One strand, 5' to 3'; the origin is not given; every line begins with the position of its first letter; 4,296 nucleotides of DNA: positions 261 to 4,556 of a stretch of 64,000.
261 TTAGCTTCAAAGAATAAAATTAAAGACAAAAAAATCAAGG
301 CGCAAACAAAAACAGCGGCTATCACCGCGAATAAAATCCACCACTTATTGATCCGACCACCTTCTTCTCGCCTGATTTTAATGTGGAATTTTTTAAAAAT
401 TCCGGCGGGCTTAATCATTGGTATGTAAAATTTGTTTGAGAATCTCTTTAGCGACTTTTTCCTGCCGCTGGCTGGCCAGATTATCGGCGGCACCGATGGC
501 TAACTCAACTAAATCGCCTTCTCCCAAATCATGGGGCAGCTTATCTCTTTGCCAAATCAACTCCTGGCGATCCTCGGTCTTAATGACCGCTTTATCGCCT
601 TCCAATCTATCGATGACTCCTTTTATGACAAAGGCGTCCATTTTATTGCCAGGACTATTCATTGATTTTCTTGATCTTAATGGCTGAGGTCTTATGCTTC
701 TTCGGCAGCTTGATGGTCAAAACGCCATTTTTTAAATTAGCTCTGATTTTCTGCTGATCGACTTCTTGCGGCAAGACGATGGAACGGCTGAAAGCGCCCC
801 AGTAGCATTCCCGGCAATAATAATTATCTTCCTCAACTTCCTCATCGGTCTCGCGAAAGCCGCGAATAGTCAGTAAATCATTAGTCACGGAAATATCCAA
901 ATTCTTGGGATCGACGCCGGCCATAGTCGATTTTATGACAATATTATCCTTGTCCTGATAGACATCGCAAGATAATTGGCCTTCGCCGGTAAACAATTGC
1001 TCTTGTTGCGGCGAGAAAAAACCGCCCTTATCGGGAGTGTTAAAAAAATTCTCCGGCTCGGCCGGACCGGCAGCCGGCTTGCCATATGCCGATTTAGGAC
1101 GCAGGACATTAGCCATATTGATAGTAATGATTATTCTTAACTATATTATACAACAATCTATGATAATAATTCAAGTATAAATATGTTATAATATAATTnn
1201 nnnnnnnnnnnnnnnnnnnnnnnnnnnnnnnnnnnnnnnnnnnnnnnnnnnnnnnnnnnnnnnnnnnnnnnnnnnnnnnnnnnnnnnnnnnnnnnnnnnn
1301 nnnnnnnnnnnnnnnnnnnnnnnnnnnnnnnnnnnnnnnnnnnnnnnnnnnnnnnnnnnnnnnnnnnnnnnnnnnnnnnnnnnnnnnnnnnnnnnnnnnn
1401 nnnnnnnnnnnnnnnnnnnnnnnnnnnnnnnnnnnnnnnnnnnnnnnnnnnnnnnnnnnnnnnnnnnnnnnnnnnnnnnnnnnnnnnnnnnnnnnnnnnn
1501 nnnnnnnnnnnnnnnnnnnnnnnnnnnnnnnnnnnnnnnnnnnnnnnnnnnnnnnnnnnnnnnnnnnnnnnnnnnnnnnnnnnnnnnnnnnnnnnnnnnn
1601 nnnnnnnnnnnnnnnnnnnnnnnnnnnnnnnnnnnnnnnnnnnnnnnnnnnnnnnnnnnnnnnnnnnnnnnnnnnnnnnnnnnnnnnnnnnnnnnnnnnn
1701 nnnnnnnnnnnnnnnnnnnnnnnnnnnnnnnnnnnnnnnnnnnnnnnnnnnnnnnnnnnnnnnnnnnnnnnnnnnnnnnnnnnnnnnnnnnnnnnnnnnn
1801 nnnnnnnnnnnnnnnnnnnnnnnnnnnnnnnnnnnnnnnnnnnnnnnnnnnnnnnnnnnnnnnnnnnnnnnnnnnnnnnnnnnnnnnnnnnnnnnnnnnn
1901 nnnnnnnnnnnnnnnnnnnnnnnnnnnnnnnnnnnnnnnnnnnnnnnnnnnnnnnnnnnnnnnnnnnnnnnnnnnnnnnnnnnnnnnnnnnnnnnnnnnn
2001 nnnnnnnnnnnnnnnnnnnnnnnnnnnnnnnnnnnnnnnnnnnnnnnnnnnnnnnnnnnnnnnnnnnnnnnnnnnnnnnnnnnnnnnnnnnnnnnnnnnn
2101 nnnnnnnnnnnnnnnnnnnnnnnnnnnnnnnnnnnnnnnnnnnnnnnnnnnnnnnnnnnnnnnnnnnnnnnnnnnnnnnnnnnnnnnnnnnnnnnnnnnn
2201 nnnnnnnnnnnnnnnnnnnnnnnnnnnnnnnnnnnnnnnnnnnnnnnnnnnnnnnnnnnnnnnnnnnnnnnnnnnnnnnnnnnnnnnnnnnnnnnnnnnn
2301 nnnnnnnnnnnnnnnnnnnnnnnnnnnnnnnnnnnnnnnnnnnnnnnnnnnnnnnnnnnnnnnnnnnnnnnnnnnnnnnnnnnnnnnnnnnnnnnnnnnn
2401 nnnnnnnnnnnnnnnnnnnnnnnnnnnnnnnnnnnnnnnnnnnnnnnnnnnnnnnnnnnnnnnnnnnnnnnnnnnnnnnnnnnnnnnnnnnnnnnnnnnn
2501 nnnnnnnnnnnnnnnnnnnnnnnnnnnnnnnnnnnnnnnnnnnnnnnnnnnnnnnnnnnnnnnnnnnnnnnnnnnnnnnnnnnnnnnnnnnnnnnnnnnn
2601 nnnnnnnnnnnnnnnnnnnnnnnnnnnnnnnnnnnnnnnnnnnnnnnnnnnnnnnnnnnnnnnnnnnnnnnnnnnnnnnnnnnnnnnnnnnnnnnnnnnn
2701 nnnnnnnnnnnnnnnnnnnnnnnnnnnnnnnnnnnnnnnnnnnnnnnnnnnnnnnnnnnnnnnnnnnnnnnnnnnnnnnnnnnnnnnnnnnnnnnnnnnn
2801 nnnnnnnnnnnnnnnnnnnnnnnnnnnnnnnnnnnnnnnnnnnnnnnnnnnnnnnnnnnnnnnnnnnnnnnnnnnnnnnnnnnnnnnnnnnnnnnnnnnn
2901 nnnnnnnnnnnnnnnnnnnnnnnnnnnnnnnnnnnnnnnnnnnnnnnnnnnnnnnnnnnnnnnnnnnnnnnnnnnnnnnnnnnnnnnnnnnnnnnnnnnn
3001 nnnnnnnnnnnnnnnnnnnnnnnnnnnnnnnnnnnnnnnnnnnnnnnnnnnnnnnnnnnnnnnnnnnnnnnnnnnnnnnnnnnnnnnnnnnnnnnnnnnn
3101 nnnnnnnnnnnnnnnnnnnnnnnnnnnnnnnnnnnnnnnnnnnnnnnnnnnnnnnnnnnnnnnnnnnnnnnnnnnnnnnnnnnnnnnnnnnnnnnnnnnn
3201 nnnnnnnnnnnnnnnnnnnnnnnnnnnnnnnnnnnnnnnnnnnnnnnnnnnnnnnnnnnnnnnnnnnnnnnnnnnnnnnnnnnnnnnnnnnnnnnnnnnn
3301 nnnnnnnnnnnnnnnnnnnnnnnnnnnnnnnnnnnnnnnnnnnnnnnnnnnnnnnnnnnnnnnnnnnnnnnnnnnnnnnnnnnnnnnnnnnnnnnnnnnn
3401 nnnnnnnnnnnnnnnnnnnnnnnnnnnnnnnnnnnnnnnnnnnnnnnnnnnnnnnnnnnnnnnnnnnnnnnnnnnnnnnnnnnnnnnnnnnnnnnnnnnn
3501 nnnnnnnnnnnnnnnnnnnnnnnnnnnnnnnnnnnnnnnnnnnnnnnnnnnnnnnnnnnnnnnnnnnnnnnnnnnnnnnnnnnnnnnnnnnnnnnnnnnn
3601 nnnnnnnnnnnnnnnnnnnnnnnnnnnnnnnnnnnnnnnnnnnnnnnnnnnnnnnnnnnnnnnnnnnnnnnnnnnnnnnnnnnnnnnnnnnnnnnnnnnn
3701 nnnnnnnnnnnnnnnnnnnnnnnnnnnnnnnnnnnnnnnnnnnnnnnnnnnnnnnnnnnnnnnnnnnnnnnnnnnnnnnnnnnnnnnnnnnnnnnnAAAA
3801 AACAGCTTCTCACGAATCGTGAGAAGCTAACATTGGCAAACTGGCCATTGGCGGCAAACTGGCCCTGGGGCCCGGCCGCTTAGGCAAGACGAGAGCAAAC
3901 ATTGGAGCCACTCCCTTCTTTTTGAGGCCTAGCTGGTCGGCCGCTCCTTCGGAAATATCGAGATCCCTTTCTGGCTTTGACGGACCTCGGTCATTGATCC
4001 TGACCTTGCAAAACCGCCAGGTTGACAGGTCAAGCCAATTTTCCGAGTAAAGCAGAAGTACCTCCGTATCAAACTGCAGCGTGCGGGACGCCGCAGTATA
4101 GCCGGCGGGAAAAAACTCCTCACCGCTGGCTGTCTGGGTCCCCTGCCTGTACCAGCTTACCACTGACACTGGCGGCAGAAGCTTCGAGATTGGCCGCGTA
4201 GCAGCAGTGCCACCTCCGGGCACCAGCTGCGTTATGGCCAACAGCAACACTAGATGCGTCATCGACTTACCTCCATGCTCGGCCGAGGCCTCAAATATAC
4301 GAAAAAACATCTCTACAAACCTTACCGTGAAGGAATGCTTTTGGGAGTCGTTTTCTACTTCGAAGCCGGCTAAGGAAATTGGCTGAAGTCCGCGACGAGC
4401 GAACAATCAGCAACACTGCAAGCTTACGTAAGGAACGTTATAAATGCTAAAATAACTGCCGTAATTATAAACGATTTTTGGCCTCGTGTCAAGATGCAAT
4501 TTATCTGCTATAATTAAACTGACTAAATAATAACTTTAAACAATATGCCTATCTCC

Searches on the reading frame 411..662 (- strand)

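Call 46: search_protein_families(library=pfam, proteins=[window:411-662:-], max_evalue=0.001)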
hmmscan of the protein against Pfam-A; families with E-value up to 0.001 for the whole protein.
window:411-662:- (83 aa): 1 family
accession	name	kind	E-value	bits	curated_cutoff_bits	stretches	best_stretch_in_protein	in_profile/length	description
PF11213.13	DUF3006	-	1.4e-09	38.5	32.3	1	15-71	1-60/67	Protein of unknown function (DUF3006)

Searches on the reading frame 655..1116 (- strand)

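Call 46: search_protein_families(library=pfam, proteins=[window:655-1116:-], max_evalue=0.001)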
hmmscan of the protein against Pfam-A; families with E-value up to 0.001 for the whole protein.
window:655-1116:- (153 aa): 2 families
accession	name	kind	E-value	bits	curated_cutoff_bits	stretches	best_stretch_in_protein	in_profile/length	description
PF00011.27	HSP20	-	4.5e-22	78.5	20.8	1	52-151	2-99/102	Hsp20/alpha crystallin family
PF17886.7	ArsA_HSP20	-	2.3e-07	30.7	22.5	1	57-136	2-62/63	HSP20-like domain found in ArsA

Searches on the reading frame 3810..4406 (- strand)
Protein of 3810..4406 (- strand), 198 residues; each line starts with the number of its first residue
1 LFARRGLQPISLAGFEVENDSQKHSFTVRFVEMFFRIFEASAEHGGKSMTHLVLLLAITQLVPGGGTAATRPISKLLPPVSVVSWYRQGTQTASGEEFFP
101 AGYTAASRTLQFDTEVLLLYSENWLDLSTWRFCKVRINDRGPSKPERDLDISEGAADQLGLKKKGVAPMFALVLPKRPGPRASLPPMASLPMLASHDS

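Call 46: search_protein_families(library=pfam, proteins=[window:3810-4406:-], max_evalue=0.001)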
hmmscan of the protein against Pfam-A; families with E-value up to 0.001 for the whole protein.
window:3810-4406:- (198 aa): 1 family
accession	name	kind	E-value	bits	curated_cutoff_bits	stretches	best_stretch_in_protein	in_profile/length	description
PF03330.24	DPBB_1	-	2.6e-15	56.9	28.8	1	83-169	6-81/83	Lytic transglycolase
